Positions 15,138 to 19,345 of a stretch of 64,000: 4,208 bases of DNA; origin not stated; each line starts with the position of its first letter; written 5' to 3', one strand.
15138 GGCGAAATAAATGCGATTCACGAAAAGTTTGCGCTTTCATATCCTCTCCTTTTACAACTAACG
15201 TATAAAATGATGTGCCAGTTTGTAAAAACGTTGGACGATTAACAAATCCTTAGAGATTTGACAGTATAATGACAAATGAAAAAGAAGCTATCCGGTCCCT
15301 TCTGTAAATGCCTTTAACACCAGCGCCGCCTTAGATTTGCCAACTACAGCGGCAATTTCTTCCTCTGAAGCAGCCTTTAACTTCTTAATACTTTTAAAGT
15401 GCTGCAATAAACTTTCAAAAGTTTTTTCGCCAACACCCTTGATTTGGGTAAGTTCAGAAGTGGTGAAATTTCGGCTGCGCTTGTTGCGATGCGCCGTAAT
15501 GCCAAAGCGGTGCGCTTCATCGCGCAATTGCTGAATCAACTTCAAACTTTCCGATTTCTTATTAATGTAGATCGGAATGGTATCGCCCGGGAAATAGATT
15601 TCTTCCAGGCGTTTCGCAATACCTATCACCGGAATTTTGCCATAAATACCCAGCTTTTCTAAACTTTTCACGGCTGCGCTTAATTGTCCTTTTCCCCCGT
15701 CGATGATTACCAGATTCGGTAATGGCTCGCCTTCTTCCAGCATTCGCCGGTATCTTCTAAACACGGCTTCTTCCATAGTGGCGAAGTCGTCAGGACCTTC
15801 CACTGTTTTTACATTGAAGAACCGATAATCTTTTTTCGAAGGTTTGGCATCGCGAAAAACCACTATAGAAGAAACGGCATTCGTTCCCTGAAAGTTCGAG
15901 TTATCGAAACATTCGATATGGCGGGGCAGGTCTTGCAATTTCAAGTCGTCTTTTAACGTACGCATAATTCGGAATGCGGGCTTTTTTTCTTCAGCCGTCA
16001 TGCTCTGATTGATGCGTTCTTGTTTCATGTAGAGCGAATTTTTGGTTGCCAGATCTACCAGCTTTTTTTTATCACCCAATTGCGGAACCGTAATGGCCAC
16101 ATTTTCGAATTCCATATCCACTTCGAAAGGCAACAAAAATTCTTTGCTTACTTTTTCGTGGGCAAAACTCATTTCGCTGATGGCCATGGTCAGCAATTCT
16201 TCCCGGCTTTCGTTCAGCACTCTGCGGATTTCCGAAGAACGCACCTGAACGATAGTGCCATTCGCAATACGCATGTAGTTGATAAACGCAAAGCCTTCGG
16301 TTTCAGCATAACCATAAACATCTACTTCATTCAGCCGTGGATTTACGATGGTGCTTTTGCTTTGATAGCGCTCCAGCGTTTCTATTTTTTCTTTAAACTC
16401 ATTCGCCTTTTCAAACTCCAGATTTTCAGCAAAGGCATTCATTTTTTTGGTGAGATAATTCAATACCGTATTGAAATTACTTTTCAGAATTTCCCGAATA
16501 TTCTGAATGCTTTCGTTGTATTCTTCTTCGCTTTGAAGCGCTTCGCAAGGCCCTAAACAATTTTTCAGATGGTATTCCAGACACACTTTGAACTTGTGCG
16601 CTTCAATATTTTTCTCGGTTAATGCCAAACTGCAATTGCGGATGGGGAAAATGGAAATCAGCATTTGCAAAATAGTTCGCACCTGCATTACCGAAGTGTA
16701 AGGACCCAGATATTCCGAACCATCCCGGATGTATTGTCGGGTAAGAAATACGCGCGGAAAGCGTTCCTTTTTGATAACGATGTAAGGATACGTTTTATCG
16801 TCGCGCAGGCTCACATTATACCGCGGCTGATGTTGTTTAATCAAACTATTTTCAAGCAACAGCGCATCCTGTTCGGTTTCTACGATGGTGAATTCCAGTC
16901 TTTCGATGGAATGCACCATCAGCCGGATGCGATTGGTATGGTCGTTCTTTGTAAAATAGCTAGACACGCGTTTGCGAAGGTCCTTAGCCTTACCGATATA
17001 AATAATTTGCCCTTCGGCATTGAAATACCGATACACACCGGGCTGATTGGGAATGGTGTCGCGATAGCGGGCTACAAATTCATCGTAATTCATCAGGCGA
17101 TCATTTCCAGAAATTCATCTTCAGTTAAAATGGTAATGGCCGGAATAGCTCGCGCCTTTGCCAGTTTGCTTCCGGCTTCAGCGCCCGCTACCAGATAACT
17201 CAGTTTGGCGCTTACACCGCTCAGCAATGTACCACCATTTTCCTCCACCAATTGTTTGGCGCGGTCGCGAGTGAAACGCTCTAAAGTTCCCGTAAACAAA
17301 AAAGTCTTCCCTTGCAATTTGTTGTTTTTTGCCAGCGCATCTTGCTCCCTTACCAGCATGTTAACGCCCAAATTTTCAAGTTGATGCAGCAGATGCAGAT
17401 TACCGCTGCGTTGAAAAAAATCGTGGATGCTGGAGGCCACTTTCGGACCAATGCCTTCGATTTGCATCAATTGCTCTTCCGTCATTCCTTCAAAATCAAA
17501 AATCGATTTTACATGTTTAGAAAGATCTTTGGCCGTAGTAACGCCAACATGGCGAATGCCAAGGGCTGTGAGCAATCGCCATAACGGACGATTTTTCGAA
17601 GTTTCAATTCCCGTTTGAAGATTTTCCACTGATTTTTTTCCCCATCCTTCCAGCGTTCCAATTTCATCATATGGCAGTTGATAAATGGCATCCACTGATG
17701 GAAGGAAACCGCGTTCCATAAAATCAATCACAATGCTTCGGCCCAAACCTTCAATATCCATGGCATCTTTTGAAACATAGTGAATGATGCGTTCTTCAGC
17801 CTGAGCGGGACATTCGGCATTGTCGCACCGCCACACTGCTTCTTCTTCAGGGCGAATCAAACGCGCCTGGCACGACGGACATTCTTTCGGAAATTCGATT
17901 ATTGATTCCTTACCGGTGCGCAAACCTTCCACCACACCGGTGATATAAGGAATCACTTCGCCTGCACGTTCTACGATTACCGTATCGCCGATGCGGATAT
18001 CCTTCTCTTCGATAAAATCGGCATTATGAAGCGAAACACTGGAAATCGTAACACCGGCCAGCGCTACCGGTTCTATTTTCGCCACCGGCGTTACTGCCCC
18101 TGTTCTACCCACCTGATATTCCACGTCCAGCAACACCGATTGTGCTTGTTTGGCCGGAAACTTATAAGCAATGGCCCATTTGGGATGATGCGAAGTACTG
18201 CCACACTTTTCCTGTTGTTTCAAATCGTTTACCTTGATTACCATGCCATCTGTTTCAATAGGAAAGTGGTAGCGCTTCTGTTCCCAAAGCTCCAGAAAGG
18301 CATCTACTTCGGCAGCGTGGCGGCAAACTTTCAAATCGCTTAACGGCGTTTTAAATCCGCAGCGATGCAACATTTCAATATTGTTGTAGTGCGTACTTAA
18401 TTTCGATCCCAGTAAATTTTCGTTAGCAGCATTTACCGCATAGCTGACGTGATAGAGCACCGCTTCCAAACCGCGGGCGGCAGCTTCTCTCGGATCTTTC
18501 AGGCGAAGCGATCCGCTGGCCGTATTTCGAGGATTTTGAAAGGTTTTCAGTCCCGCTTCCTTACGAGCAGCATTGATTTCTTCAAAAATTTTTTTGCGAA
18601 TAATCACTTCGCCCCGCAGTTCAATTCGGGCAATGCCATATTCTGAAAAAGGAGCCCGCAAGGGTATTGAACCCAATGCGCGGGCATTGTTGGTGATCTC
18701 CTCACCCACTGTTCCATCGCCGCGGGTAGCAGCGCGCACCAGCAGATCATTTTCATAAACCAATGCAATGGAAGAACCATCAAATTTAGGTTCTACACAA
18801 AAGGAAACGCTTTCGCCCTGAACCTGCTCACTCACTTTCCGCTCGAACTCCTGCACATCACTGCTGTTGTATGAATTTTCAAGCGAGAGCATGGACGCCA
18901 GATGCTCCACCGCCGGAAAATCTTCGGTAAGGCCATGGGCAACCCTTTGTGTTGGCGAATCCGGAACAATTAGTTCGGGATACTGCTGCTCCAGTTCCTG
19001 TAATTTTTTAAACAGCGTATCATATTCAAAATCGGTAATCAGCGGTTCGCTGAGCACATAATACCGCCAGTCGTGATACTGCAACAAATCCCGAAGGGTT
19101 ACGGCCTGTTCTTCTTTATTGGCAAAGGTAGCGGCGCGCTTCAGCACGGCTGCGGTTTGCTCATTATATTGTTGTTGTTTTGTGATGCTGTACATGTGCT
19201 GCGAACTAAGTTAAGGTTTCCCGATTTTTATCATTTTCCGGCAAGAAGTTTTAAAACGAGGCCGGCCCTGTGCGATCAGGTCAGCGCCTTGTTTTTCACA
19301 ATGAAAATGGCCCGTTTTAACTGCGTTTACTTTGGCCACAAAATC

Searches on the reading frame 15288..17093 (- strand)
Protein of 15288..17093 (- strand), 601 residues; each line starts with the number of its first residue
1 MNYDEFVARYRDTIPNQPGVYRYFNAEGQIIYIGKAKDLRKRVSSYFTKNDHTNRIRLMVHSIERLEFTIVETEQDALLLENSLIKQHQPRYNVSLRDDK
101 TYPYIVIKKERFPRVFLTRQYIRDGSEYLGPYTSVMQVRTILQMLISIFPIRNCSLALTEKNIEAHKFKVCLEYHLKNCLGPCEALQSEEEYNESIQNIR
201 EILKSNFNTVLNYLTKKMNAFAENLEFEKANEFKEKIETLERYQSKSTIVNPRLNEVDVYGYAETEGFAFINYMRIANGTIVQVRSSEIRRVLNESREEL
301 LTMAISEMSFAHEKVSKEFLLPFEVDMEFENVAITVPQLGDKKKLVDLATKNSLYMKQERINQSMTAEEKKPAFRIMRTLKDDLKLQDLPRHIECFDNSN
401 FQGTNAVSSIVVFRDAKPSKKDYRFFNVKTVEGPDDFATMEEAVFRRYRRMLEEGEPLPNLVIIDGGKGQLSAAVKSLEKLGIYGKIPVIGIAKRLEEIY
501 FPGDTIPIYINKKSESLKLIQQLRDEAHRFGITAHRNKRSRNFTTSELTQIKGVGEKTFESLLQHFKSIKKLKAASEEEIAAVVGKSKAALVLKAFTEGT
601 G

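Call 9: search_protein_families(library=pfam, proteins=[window:15288-17093:-])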
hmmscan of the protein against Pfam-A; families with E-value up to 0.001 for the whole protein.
window:15288-17093:- (601 aa): 8 families
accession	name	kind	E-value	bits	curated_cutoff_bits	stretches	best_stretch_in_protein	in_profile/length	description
PF08459.17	UvrC_RNaseH_dom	-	2.1e-55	187.4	22.3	1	382-532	2-159/159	UvrC RNAse H endonuclease domain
PF22920.2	UvrC_RNaseH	-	1.7e-14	54.1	24.3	1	256-355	1-111/116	UvrC Ribonuclease H-like domain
PF01541.30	GIY-YIG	-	8.1e-14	52.1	22.6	1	18-93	2-78/78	GIY-YIG catalytic domain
PF14520.12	HHH_5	-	4.7e-08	33.8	27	1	546-595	2-54/57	Helix-hairpin-helix domain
PF12826.13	HHH_2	-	1.6e-05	25.4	27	1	551-596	8-55/64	Helix-hairpin-helix motif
PF00633.29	HHH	-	2.2e-05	24.5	24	0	544-564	9-29/30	Helix-hairpin-helix motif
PF02151.25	UVR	-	6.5e-05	23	21.5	1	210-242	3-35/36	UvrB/uvrC motif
PF24348.1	DUF7508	-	0.00025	21.6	26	0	13-59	17-61/79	Domain of unknown function (DUF7508)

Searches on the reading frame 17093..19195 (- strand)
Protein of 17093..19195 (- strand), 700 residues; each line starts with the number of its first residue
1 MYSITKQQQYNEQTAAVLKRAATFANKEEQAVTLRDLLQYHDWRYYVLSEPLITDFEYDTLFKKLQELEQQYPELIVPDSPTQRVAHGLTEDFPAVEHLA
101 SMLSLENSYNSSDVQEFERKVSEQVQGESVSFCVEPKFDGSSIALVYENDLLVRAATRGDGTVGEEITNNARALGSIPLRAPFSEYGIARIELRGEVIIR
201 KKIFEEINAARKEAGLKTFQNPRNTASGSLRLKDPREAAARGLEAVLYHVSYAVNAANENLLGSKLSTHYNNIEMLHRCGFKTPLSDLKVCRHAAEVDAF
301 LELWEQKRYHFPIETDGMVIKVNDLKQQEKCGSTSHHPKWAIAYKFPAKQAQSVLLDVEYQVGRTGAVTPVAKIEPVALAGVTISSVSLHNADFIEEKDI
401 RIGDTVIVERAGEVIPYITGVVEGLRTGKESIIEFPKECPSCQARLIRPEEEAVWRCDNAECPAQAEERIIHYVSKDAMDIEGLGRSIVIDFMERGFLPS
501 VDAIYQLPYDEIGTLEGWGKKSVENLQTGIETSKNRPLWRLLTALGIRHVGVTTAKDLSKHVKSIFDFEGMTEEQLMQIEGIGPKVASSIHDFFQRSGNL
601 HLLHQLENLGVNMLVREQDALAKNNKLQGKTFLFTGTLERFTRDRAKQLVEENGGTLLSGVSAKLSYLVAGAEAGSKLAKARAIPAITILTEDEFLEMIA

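Call 9: search_protein_families(library=pfam, proteins=[window:17093-19195:-])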
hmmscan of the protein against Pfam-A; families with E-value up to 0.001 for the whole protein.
window:17093-19195:- (700 aa): 8 families
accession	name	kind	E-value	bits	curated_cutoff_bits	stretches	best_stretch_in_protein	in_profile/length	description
PF01653.23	DNA_ligase_aden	-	1.3e-83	280.8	27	1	91-349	2-253/253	NAD-dependent DNA ligase adenylation domain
PF03120.22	DNA_ligase_OB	-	1.8e-32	111.5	32.9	1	353-429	2-78/79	NAD-dependent DNA ligase OB-fold domain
PF12826.13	HHH_2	-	4.5e-20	72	27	1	540-601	1-62/64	Helix-hairpin-helix motif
PF00533.33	BRCT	-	3.5e-10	40.4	21.3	1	624-699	3-78/78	BRCA1 C Terminus (BRCT) domain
PF14520.12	HHH_5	-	5.1e-10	40.1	27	1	545-595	5-56/57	Helix-hairpin-helix domain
PF03119.21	DNA_ligase_ZBD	-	1e-08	35.3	25.8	1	438-464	1-27/27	NAD-dependent DNA ligase C4 zinc finger domain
PF22745.1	Nlig-Ia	-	3.2e-07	31.3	27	1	29-76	4-51/92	DNA ligase-like, N-terminal NAD+-binding domain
PF00633.29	HHH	-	8.1e-07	29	24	1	572-593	9-30/30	Helix-hairpin-helix motif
